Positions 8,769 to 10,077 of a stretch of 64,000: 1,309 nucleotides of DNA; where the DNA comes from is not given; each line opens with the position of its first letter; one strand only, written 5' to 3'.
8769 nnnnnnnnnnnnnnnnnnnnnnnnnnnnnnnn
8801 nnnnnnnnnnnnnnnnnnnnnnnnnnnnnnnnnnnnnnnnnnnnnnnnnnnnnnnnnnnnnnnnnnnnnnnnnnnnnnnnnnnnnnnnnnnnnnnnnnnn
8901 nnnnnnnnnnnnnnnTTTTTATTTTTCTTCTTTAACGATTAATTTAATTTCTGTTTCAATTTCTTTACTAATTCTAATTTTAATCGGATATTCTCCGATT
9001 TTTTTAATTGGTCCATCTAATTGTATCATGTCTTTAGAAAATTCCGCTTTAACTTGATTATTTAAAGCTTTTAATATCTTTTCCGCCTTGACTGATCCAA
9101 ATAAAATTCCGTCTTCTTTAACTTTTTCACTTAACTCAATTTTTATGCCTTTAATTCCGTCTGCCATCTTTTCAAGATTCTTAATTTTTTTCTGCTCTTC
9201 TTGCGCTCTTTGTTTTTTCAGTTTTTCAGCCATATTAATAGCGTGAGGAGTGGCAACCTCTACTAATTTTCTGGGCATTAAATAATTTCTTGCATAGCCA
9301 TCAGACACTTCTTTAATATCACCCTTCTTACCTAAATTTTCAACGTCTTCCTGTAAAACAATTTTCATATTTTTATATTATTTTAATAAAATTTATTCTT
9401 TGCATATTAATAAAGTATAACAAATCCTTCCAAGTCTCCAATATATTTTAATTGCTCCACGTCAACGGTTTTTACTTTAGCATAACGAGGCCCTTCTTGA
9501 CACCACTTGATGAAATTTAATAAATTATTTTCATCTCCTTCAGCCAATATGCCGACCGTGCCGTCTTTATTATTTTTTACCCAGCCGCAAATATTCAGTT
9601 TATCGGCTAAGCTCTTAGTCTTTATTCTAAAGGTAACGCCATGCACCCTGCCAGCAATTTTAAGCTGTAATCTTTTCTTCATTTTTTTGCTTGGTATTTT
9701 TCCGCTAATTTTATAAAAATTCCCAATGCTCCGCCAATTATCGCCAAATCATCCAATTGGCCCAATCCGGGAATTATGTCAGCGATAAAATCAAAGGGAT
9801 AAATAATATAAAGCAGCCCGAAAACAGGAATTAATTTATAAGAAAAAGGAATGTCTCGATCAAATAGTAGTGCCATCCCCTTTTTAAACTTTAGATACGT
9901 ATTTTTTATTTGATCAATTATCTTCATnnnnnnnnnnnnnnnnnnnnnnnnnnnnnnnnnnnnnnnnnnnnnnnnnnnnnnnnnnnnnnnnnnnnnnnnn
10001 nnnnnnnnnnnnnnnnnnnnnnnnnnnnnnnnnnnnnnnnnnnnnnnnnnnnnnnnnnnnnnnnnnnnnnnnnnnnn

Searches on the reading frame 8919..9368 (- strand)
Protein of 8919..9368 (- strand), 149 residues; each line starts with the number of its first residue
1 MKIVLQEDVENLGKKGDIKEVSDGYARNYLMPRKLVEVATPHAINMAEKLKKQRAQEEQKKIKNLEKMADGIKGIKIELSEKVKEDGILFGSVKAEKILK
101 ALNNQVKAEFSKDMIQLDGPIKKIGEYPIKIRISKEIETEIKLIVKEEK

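Call 44: search_protein_families(library=pfam, proteins=[window:8919-9368:-], max_evalue=0.0001)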
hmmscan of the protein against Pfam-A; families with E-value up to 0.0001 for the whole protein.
window:8919-9368:- (149 aa): 2 families
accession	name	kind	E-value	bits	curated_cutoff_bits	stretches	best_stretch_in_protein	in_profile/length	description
PF01281.25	Ribosomal_L9_N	-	8.4e-22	76.9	20.7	1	1-45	1-45/47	Ribosomal protein L9, N-terminal domain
PF03948.19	Ribosomal_L9_C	-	8.3e-19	68.3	23.2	1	65-146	3-85/86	Ribosomal protein L9, C-terminal domain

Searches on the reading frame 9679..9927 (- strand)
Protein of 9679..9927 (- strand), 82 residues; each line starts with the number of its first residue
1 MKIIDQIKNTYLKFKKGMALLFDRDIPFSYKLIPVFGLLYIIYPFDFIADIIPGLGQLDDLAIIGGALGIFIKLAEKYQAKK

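Call 44: search_protein_families(library=pfam, proteins=[window:9679-9927:-], max_evalue=0.0001)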
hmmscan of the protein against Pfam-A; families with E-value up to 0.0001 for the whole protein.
window:9679-9927:- (82 aa): 1 family
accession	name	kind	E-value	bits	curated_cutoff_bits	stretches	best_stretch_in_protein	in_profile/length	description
PF06803.17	DUF1232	-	1.1e-09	38.3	23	1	31-64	2-35/37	Protein of unknown function (DUF1232)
